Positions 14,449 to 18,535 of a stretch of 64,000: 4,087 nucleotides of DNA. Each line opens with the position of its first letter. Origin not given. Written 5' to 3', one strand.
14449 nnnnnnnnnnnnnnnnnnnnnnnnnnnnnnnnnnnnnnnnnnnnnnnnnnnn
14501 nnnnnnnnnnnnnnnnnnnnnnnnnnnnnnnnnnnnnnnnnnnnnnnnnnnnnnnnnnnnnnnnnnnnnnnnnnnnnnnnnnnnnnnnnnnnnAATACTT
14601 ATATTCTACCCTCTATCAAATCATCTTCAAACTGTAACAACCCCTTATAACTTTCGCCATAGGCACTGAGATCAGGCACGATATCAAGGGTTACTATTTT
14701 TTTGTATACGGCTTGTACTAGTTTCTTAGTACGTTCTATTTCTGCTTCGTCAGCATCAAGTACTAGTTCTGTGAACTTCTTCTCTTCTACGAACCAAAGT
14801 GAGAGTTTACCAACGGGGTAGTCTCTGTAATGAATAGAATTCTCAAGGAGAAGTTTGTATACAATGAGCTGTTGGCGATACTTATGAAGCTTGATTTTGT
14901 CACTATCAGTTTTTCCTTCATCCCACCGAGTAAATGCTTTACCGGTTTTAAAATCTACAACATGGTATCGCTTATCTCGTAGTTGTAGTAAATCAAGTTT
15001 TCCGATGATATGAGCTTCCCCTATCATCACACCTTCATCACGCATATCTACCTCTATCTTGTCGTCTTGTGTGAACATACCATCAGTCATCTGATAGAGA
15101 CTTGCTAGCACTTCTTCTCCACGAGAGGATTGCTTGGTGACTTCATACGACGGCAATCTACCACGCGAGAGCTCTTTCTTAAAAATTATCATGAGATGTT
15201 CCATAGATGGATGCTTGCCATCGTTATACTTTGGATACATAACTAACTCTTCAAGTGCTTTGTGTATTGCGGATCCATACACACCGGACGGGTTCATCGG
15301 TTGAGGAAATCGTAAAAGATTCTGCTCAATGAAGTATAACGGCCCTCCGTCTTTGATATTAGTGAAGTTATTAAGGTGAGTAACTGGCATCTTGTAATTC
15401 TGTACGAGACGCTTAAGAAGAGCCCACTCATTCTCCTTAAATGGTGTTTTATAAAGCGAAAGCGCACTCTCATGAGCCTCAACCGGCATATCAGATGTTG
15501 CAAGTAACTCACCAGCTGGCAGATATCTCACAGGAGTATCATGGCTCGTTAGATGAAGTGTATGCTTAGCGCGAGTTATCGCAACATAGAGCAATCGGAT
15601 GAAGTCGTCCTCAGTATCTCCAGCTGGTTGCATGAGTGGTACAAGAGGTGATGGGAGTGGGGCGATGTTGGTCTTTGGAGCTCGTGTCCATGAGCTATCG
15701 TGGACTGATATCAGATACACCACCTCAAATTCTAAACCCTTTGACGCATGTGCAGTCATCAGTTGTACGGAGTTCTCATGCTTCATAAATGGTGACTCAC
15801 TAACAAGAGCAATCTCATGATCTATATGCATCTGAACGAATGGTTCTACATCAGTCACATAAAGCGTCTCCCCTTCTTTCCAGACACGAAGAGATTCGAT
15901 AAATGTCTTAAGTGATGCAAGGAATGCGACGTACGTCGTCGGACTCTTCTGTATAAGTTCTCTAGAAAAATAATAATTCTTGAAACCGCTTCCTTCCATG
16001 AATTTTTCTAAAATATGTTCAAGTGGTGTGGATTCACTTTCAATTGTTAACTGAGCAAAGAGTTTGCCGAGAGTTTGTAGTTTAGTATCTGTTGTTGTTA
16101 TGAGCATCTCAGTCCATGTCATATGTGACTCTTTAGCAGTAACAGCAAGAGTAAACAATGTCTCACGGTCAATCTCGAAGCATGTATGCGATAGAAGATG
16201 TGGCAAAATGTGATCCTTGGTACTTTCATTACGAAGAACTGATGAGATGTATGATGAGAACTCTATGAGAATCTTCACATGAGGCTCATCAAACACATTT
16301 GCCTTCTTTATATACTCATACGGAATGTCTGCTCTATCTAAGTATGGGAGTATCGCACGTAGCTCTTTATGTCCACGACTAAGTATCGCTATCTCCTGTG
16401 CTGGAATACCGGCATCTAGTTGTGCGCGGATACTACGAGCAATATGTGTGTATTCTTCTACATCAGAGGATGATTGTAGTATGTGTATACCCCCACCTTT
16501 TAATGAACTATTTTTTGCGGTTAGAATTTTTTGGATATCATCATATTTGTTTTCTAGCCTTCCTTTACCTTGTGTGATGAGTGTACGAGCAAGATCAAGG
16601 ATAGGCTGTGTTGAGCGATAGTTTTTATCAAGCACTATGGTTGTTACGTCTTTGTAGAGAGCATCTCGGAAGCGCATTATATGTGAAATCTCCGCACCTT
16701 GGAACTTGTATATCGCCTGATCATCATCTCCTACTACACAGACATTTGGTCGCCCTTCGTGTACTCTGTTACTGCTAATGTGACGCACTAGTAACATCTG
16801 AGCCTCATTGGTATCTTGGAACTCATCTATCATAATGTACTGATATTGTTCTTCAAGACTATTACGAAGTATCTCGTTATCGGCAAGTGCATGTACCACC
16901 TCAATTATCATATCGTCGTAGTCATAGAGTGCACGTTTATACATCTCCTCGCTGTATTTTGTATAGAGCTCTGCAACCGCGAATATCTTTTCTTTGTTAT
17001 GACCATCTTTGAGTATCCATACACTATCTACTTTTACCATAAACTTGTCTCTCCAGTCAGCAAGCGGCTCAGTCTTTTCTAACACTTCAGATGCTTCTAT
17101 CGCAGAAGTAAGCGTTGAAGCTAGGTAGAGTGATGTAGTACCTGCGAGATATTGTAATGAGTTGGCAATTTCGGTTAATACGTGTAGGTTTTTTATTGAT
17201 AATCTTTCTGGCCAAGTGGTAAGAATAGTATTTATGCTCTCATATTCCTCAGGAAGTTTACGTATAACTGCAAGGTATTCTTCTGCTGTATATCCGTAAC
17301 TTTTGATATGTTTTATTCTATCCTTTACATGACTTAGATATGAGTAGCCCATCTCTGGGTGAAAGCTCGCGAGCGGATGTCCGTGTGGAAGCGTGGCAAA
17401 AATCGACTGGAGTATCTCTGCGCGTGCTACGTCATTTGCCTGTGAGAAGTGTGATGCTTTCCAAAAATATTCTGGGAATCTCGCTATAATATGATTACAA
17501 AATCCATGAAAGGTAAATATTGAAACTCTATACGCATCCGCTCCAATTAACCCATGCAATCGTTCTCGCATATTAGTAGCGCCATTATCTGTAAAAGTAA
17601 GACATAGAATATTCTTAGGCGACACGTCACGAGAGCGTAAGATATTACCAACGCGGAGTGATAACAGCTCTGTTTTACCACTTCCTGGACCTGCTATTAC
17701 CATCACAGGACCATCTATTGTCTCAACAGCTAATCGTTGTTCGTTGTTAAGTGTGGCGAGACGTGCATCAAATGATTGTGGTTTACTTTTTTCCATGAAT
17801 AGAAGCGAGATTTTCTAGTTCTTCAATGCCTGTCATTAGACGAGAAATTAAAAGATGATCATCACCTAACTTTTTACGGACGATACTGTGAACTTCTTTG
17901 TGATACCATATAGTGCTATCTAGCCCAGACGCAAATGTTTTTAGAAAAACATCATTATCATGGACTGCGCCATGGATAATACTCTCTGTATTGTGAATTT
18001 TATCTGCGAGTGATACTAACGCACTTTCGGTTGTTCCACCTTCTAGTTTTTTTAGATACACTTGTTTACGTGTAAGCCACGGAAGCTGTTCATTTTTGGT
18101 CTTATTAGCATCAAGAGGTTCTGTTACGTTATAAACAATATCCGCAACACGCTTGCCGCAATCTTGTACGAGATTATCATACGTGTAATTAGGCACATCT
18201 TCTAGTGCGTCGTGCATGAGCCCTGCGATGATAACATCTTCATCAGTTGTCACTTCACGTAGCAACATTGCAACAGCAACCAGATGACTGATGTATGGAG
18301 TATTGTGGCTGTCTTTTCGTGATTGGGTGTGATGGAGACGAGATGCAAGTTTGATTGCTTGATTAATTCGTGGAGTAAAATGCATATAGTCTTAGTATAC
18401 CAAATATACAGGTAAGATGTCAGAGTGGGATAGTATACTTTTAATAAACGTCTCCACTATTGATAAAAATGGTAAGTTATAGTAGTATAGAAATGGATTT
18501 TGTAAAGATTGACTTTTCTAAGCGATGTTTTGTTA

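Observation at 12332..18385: AddA-like helicase-nuclease with a miniature Fe-S nuclease partner, split by a foreign gene and preceded by an HD hydrolase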

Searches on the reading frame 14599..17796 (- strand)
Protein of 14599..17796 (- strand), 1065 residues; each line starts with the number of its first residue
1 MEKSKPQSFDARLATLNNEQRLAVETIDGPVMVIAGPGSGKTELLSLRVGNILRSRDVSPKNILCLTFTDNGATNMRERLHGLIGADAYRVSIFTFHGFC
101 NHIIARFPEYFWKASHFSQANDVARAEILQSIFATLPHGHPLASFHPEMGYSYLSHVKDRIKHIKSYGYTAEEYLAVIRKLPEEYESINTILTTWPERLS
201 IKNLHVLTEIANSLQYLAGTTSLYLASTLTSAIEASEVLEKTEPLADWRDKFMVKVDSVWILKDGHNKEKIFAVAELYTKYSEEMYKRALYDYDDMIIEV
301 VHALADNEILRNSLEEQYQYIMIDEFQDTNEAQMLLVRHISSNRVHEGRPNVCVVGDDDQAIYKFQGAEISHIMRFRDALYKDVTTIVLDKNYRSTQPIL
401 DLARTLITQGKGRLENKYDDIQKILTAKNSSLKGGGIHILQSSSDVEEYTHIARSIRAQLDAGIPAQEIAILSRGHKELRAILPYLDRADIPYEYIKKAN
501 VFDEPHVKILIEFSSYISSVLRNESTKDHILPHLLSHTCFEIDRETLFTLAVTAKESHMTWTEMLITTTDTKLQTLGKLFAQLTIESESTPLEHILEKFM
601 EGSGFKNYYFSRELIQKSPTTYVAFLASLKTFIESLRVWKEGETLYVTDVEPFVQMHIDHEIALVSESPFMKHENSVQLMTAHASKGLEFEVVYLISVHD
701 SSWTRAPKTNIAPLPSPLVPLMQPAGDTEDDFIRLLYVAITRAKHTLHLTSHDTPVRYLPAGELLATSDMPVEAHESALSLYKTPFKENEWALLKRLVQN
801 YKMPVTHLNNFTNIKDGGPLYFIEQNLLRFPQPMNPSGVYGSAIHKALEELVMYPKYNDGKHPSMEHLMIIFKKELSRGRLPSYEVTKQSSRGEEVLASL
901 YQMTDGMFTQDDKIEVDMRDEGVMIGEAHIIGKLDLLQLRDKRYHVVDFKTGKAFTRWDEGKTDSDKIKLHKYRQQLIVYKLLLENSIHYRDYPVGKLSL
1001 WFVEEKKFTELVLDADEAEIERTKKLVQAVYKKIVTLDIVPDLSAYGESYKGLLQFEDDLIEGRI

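Call 3: search_protein_families(library=pfam, proteins=[window:14599-17796:-], max_evalue=0.01)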
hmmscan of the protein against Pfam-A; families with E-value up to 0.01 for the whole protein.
window:14599-17796:- (1065 aa): 7 families
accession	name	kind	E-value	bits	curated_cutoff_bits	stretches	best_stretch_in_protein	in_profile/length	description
PF00580.27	UvrD-helicase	-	1.9e-60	205.3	23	1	16-378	1-268/271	UvrD/REP helicase N-terminal domain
PF13361.12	UvrD_C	-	1e-36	127.6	25.6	1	387-752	1-348/350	UvrD-like helicase C-terminal domain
PF13245.12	AAA_19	-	1e-17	65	25.1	1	20-365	1-133/134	AAA domain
PF12705.13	PDDEXK_1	-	7.3e-13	49.5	22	1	826-1034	21-224/247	PD-(D/E)XK nuclease superfamily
PF13538.12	UvrD_C_2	-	2.5e-09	37.3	27.4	1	723-749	22-51/52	UvrD-like helicase C-terminal domain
PF13604.12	AAA_30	-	3.2e-05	24.2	27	0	310-420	82-182/191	AAA domain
PF01443.25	Viral_helicase1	-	0.0014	19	21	0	607-749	108-226/228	Viral superfamily 1 RNA helicase core domain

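Call 4: search_protein_families(library=ncbifam, proteins=[window:14599-17796:-], max_evalue=0.01)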
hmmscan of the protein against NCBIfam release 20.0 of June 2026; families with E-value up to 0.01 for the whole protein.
window:14599-17796:- (1065 aa): 16 families
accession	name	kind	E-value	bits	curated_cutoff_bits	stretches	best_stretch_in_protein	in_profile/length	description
TIGR01073.1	pcrA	equivalog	7.1e-90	302.3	911.2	2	273-752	165-610/725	DNA helicase PcrA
NF008743.0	PRK11773.1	equivalog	3.9e-69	233.8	965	2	272-753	168-616/720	DNA helicase II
TIGR01075.1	uvrD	equivalog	1.2e-68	232.1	1144.45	2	269-753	160-611/715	DNA helicase II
TIGR01074.1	rep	equivalog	2.2e-66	224.5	951.45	2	243-758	136-618/668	DNA helicase Rep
NF008172.0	PRK10919.1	equivalog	1.1e-45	156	1168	2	246-750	140-610/673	DNA helicase Rep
NF008276.0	PRK11054.1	equivalog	2.4e-42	145.3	543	3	269-418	387-527/684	DNA helicase IV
TIGR02784.1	addA_alphas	equivalog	4.4e-38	131.3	860.75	4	235-403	304-489/1138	double-strand break repair helicase AddA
TIGR00609.1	recB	equivalog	1.5e-36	126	696.05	2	232-422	280-471/1175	exodeoxyribonuclease V subunit beta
NF010485.0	PRK13909.1-2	equivalog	4e-32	111.4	650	2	244-580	254-566/909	RecB-like helicase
TIGR02785.1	addA_Gpos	equivalog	8.9e-32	109.9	707.65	3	274-406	341-479/1234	helicase-exonuclease AddAB subunit AddA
NF010487.0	PRK13909.1-4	equivalog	2.7e-28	98.7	759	1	293-516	303-525/924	RecB-like helicase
NF008128.0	PRK10876.1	equivalog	6.5e-16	57.2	1697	1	273-408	331-462/1181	exodeoxyribonuclease V subunit beta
NF041464.1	HelD_BACSU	equivalog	3.9e-12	44.9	419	1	306-501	535-707/779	RNA polymerase recycling motor HelD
NF041254.1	motor_HelR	exception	2.6e-07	29.3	750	1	284-407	485-599/706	RNA polymerase recycling motor ATPase HelR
NF049935.1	cas4g_cas1g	exception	5.6e-05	21.8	560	1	925-1032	70-163/546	CRISPR-associated endonuclease Cas4g/Cas1g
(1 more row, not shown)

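Call 5: search_protein_families(library=padloc, proteins=[window:14599-17796:-], max_evalue=0.01)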
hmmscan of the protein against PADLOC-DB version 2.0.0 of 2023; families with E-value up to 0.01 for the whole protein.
window:14599-17796:- (1065 aa): 55 families (the best 25 are shown)
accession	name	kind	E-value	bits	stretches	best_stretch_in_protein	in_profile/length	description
PDLC00114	GajB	-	4.6e-75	251.4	2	263-750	163-610/635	UrvD helicase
PDLC03802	RTasHel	-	4e-71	238.8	3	275-508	150-354/675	DRT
PDLC00117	GajB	-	1.4e-63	213.3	2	266-753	167-576/604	UrvD helicase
PDLC00132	GajB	-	3.3e-59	199.1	2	267-762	164-609/625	UrvD helicase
PDLC00103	GajB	-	7.9e-54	181.6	2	289-752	183-577/612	UrvD helicase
PDLC00127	GajB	-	1.3e-49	167.3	3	250-482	139-353/594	UrvD helicase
PDLC00119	GajB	-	1.9e-42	144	3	199-404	103-297/565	UrvD helicase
PDLC00107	GajB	-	1.9e-38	130.5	3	273-546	171-421/587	UrvD helicase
PDLC00130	GajB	-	4.7e-37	125.5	3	274-409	162-292/589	UrvD helicase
PDLC00134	GajB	-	3.1e-36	123.4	2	298-516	192-401/431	UrvD helicase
PDLC00123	GajB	-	7e-34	115.3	3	274-565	127-397/540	UrvD helicase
PDLC00116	GajB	-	7.8e-34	115.3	3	24-122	20-119/557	UrvD helicase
PDLC00121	GajB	-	1.6e-33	114.1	2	283-517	169-383/565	UrvD helicase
PDLC00110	GajB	-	3.4e-33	113.1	3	276-425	229-373/725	UrvD helicase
PDLC00104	GajB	-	1.1e-30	104.9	2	288-750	136-563/574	UrvD helicase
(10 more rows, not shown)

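Call 6: search_protein_families(library=phrogs, proteins=[window:14599-17796:-], max_evalue=0.01)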
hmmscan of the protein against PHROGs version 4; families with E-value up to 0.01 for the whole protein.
window:14599-17796:- (1065 aa): 7 families
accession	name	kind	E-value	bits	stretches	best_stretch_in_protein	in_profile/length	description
phrog_1967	-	DNA, RNA and nucleotide metabolism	5.5e-83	280.9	2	269-757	318-674/776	DNA helicase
phrog_25205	-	unknown function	3.5e-07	29.9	1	302-400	168-259/607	-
phrog_1227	-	DNA, RNA and nucleotide metabolism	0.00013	22.3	1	923-989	123-190/268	exonuclease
phrog_1218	-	DNA, RNA and nucleotide metabolism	0.00022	21.6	1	835-964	40-175/364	exonuclease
phrog_325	-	DNA, RNA and nucleotide metabolism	0.0005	19.4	0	734-750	851-867/986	Dda-like helicase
phrog_69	-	DNA, RNA and nucleotide metabolism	0.0046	17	1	835-1000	118-261/501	exonuclease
phrog_170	-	other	0.0065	16.9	0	267-400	142-270/323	PhoH-like phosphate starvation-inducible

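Call 12: find_encoding_contigs(protein=window:14599-17796:-, flank=10000, max_places=6)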
Protein window:14599-17796:- (1065 aa): 2 contigs read that carry it; 1 place shown.
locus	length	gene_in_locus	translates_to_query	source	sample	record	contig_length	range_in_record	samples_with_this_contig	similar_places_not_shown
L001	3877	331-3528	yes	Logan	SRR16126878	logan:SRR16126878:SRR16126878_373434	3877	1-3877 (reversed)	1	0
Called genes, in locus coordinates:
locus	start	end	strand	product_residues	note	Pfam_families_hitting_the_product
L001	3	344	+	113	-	?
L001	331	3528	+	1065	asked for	PF00580:UvrD-helicase, PF13245:AAA_19, PF13604:AAA_30 (faint), PF13538:UvrD_C_2 (faint), PF13361:UvrD_C, PF12705:PDDEXK_1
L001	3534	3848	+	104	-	-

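Call 25: search_solved_structures(query=window:14599-17796:-, max_evalue=1e-10)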
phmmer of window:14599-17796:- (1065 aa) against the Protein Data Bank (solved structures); distinct sequences matched with E-value up to 1e-10: 20.
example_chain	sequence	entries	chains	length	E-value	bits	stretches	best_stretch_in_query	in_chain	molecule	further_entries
1pjr_A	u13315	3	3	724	1.1e-51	179.1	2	273-751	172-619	PCRA | ATP-DEPENDENT HELICASE PCRA | HELICASE PCRA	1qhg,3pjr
9dci_A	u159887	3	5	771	8.6e-48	166.2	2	272-748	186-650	ATP-dependent DNA helicase UvrD1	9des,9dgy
2pjr_A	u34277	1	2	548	2.9e-47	164.4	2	273-517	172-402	PROTEIN (HELICASE PCRA)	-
3lfu_A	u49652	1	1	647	2.1e-43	151.6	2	276-754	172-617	DNA helicase II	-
2is1_A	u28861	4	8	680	2.7e-43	151.3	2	276-754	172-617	DNA helicase II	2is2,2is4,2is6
4c2u_A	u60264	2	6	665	2.5e-38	134.8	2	273-754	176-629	DNA HELICASE II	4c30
4c2t_A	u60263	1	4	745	4e-38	134.2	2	273-754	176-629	DNA HELICASE II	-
1uaa_A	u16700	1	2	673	4.4e-36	127.4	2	267-701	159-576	PROTEIN (ATP-DEPENDENT DNA HELICASE REP.)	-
1qhh_B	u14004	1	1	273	3.1e-25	91.5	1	273-517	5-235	PROTEIN (PCRA (SUBUNIT))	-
1qhh_A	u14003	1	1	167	3.6e-21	78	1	12-132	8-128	PROTEIN (PCRA (SUBUNIT))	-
6ppu_B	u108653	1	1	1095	8.7e-18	66.8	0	308-513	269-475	UvrD/REP helicase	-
6ppr_B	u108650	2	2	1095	1e-17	66.7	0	308-513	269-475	UvrD/REP helicase | DNA 3'-5' helicase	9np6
7sjr_B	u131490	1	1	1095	2.3e-17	65.5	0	308-513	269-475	DNA helicase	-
6ppj_B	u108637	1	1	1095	6e-15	57.5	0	17-81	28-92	UvrD/REP helicase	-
3u44_A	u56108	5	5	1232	2e-12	49.1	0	314-413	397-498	ATP-dependent helicase/nuclease subunit A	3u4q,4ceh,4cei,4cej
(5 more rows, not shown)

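Call 90: find_related_loci(query=A5, collection=metagenome_contigs, flank=7000)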
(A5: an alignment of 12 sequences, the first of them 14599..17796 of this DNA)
Query A5 (1065 aa) in metagenome_contigs; peptide patterns used: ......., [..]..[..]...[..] (x = any residue, [..] = any of these).
600 stretches matched a pattern (row limit reached: there are more); 590 encode a relative of the query (tblastn E <= 1e-3); the best 80 are kept; 80 distinct loci.
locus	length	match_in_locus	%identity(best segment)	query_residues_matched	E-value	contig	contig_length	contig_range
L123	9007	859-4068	56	4-1065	0e+0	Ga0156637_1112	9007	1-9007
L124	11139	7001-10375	38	8-1065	0e+0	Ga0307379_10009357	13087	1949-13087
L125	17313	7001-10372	36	4-1057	0e+0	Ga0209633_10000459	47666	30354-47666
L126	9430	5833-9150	36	8-1065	0e+0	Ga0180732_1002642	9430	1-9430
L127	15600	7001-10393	35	9-1061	0e+0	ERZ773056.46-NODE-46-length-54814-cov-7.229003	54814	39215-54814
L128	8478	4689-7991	35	4-1065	0e+0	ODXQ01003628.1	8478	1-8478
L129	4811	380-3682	35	4-1065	0e+0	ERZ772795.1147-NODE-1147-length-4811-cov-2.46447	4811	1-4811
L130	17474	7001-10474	39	6-1065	0e+0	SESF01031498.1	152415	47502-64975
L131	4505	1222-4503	34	16-1058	0e+0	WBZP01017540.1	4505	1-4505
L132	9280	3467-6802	35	9-1063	6e-176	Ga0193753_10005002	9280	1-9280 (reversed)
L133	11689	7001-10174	33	14-1062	7e-167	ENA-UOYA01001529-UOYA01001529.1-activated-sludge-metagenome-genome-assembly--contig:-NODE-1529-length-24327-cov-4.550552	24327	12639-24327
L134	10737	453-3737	32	7-1062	3e-159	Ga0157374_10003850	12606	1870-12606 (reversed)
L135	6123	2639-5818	32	16-1061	6e-158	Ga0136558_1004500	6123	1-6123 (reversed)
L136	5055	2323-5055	34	8-878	4e-154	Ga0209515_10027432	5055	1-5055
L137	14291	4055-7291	30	6-1049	7e-131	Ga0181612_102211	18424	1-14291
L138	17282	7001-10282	36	9-1065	0e+0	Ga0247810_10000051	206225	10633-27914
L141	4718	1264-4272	28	8-1034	1e-106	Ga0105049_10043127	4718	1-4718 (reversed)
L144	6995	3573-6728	27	2-1034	3e-100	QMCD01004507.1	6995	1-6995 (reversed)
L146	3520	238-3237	27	3-1034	2e-99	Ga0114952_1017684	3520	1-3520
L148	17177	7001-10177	30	17-1034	5e-115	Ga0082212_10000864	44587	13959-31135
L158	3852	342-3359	24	15-1034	4e-54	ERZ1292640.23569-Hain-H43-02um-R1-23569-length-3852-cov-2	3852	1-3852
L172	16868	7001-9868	25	13-1034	1e-45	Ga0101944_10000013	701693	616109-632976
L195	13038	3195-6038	26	13-1034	2e-40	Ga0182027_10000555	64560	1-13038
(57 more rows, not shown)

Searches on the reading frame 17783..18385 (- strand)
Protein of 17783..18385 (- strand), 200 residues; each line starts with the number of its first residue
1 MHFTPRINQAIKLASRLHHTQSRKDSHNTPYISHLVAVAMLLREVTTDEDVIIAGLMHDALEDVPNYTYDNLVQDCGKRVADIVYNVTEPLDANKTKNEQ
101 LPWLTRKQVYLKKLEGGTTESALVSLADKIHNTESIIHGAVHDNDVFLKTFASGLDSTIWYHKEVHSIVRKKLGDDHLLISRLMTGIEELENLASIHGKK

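Call 3: search_protein_families(library=pfam, proteins=[window:17783-18385:-], max_evalue=0.01)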
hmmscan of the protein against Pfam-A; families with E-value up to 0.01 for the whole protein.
window:17783-18385:- (200 aa): 3 families
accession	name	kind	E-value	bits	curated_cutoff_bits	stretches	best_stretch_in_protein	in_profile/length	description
PF13328.12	HD_4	-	1.7e-16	60.8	27.2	1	10-136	1-127/156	HD domain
PF01966.28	HD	-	5.9e-07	30.2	22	1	31-132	1-115/116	HD domain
PF20680.3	DUF6817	-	0.0028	18.2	25.2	1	26-60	11-46/85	Domain of unknown function (DUF6817)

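Call 4: search_protein_families(library=ncbifam, proteins=[window:17783-18385:-], max_evalue=0.01)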
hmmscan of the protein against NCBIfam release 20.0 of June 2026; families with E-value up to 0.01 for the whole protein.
window:17783-18385:- (200 aa): 2 families
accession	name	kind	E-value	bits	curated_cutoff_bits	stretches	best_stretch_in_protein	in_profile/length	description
TIGR00691.1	spoT_relA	subfamily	2.6e-19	69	499.2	1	10-136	1-122/687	RelA/SpoT family protein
NF008303.0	PRK11092.1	equivalog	2.4e-13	49.2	947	1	6-133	22-144/702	bifunctional GTP diphosphokinase/guanosine-3',5'-bis pyrophosphate 3'-pyrophosphohydrolase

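Call 5: search_protein_families(library=padloc, proteins=[window:17783-18385:-], max_evalue=0.01)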
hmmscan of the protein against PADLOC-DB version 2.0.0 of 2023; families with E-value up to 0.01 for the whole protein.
window:17783-18385:- (200 aa): 0 families

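Call 6: search_protein_families(library=phrogs, proteins=[window:17783-18385:-], max_evalue=0.01)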
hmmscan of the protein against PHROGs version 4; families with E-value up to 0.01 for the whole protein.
window:17783-18385:- (200 aa): 4 families
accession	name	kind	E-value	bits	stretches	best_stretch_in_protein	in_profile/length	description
phrog_990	-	other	2.9e-21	77.1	1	6-138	154-271/374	metal-dependent phosphohydrolase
phrog_15275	-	unknown function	2.7e-10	41.3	1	8-134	31-149/223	-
phrog_32390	-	unknown function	0.0044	15.2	1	115-183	1830-1898/1957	-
phrog_30929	-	unknown function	0.0045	16.9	1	7-134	238-349/413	-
